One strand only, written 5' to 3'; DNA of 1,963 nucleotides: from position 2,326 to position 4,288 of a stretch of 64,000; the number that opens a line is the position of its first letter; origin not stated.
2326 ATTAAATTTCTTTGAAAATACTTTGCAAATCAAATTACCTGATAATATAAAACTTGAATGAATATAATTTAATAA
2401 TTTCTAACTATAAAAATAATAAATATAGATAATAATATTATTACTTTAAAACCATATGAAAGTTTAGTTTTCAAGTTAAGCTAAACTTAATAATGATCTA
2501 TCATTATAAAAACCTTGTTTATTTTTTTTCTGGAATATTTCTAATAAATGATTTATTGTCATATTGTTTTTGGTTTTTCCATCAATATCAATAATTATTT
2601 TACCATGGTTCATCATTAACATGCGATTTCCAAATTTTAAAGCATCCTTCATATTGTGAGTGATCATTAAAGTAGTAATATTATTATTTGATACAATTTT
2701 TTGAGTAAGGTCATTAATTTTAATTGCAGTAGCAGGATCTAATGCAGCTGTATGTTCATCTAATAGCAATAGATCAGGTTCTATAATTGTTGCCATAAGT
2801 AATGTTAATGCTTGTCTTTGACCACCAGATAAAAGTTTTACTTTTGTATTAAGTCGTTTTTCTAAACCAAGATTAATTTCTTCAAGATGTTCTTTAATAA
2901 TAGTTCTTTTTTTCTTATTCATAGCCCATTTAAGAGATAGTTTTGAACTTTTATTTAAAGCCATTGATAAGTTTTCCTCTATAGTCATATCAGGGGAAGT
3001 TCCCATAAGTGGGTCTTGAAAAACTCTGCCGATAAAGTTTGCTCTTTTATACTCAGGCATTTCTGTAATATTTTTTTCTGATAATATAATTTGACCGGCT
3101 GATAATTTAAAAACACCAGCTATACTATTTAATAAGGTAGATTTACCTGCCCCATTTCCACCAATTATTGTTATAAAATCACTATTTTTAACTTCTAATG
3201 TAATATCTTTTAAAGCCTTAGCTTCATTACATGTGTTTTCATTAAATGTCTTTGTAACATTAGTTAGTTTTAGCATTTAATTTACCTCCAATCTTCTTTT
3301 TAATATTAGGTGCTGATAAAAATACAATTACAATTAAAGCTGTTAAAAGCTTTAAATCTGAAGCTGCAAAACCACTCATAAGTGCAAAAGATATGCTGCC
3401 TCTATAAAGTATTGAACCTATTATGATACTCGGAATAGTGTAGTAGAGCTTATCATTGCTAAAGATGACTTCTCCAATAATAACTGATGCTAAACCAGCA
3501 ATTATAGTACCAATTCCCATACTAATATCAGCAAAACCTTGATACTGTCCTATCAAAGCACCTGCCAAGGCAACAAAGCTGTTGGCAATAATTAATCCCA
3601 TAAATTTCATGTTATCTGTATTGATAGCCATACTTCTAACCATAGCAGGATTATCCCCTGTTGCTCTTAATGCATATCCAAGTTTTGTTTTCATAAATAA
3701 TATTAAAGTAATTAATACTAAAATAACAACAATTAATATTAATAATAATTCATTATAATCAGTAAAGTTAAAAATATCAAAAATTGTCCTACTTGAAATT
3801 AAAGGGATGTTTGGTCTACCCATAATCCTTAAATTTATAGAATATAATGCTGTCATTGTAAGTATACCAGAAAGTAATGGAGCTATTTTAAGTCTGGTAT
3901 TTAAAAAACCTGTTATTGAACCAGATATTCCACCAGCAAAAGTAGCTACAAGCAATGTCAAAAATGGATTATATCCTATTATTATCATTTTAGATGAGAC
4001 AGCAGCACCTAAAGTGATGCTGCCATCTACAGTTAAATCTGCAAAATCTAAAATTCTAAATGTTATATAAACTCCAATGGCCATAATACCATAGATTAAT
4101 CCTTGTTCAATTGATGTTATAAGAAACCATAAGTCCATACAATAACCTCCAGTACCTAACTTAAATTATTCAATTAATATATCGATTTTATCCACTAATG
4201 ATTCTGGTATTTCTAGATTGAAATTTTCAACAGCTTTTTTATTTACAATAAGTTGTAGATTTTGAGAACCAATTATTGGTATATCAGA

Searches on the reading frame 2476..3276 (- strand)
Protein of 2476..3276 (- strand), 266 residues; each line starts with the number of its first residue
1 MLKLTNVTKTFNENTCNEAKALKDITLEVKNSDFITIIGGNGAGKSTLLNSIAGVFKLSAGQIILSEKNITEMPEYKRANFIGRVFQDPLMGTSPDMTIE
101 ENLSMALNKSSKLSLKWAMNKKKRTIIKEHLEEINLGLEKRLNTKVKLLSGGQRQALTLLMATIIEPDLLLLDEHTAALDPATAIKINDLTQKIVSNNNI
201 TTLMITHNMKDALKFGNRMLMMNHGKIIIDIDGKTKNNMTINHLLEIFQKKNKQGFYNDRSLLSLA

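Call 3: search_protein_families(library=pfam, proteins=[window:2476-3276:-], max_evalue=0.01)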
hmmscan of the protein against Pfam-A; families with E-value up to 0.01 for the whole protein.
window:2476-3276:- (266 aa): 8 families
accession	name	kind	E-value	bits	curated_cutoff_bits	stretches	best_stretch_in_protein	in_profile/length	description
PF00005.33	ABC_tran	-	3.4e-26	92.9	25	1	22-177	1-137/137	ABC transporter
PF02463.25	SMC_N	-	1.1e-07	32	40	1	21-210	12-200/220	RecF/RecN/SMC N terminal domain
PF09818.15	ABC_ATPase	-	9.1e-05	22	23.2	0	34-56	81-104/283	P-loop domain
PF13555.12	AAA_29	-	0.00011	22.4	27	1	25-55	15-45/61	P-loop containing region of AAA domain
PF13304.12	AAA_21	-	0.00019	22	27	0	36-56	3-23/304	AAA domain, putative AbiEii toxin, Type IV TA system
PF03193.22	RsgA_GTPase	-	0.00031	21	30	1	16-63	91-137/174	RsgA GTPase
PF13514.12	AAA_27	-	0.0043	17.1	22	1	25-53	19-47/206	AAA domain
PF13521.12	AAA_28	-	0.0096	16.6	27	0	35-55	2-22/164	AAA domain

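Call 4: search_protein_families(library=ncbifam, proteins=[window:2476-3276:-], max_evalue=0.01)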
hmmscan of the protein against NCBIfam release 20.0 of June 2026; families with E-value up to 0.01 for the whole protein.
window:2476-3276:- (266 aa): 196 families (the best 25 are shown)
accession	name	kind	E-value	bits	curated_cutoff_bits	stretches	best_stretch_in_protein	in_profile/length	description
TIGR03265.1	PhnT2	equivalog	1e-39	136.8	457.7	1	2-227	5-213/353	putative 2-aminoethylphosphonate ABC transporter ATP-binding protein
TIGR04521.1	ECF_ATPase_2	equivalog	2.2e-39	135.2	330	1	3-235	2-229/279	energy-coupling factor transporter ATPase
TIGR02315.1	ABC_phnC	equivalog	6.1e-38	130.6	266.1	1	1-244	1-241/243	phosphonate ABC transporter ATP-binding protein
TIGR04520.1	ECF_ATPase_1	equivalog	1.2e-36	126.6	315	1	3-230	2-217/269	energy-coupling factor transporter ATPase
NF040840.2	tungstate_WtpC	equivalog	2e-36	126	440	1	1-228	1-210/347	tungstate ABC transporter ATP-binding protein WtpC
TIGR01188.1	drrA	subfamily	5.4e-36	124.4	312.45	1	17-233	4-209/302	daunorubicin resistance ABC transporter, ATP-binding protein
TIGR03411.1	urea_trans_UrtD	equivalog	9.7e-36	123.6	304.1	1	2-230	3-223/242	urea ABC transporter ATP-binding protein UrtD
NF010158.0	PRK13637.1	equivalog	1.2e-35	123.1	390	1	2-230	3-226/287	energy-coupling factor transporter ATPase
NF043075.1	MMSYN1_0197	equivalog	2.3e-35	122.2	550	1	1-227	2-211/341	spermidine/putrescine ABC transporter ATP-binding protein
TIGR03410.1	urea_trans_UrtE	equivalog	3.5e-35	121.5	285.8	1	16-246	10-229/230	urea ABC transporter ATP-binding subunit UrtE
NF008039.0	PRK10771.1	equivalog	6e-35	120.7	298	1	1-239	1-218/234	thiamine ABC transporter ATP-binding protein ThiQ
NF006987.0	PRK09452.1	equivalog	7.3e-35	120.3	482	1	2-228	18-227/378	spermidine/putrescine ABC transporter ATP-binding protein PotA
NF008653.0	PRK11650.1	subfamily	3.9e-34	118.2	432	1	2-227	4-213/357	sn-glycerol-3-phosphate ABC transporter ATP-binding protein UgpC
TIGR04406.1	LPS_export_lptB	equivalog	4e-34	118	240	1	2-235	2-219/239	LPS export ABC transporter ATP-binding protein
TIGR01184.1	ntrCD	subfamily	6e-34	117.6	291.8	1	22-225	1-191/230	nitrate ABC transporter ATP-binding protein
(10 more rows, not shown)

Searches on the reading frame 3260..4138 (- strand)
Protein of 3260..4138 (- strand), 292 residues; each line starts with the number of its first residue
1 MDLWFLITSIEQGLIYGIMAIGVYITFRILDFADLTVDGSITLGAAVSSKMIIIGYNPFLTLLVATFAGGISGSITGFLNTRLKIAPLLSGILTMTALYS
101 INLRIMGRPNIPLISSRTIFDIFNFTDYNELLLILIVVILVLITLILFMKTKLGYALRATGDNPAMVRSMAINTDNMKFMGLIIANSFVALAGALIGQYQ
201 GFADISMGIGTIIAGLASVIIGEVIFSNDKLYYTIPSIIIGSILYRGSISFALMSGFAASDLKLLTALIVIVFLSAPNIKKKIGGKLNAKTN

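Call 3: search_protein_families(library=pfam, proteins=[window:3260-4138:-], max_evalue=0.01)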
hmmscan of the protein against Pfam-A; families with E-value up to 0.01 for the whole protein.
window:3260-4138:- (292 aa): 1 family
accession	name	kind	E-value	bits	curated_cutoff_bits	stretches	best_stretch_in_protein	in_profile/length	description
PF02653.21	BPD_transp_2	-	2.4e-31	109.3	26.8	1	8-273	4-267/269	Branched-chain amino acid transport system / permease component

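Call 4: search_protein_families(library=ncbifam, proteins=[window:3260-4138:-], max_evalue=0.01)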
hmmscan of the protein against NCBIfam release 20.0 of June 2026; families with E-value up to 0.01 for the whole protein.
window:3260-4138:- (292 aa): 12 families
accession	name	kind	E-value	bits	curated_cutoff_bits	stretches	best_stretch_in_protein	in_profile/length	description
NF007067.0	PRK09512.1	equivalog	2e-08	33.8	398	1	9-230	49-272/321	ribose ABC transporter permease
NF007252.0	PRK09699.1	equivalog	3.9e-07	29.7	396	1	11-250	58-293/326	D-allose ABC transporter permease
NF011961.0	PRK15432.1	equivalog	1e-06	28.2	388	1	18-224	49-253/344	autoinducer 2 ABC transporter permease LsrC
NF008011.0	PRK10740.1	equivalog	1.7e-06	27.9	379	1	132-277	158-296/308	high-affinity branched-chain amino acid ABC transporter permease LivH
NF007014.0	PRK09478.1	equivalog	2.2e-06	27.3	386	1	60-246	107-297/336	galactose/methyl galactoside ABC transporter permease MglC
TIGR03622.1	urea_t_UrtB_arc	equivalog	3.3e-06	26.6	374.25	1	18-274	16-272/284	urea ABC transporter, permease protein UrtB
NF041862.1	YtfT_transport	equivalog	2e-05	23.9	535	1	18-274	68-321/339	galactofuranose ABC transporter, ATP-binding protein YtfT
TIGR03409.1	urea_trans_UrtB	equivalog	0.00027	20.7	250.3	1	12-224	10-237/291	urea ABC transporter permease subunit UrtB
NF008441.0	PRK11285.1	equivalog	0.0005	19.3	378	1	16-241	66-287/333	L-arabinose ABC transporter permease AraH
NF047928.1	ABC_B6_perm_1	equivalog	0.0038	16.4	465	1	110-250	131-260/311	putative B6 ABC transporter permease subunit 1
NF008450.0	PRK11301.1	subfamily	0.0042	16.6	366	1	131-204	262-338/418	high-affinity branched-chain amino acid ABC transporter permease LivM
NF040906.3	GguB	equivalog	0.0081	15.4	450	0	122-224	215-318/375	multiple monosaccharide ABC transporter permease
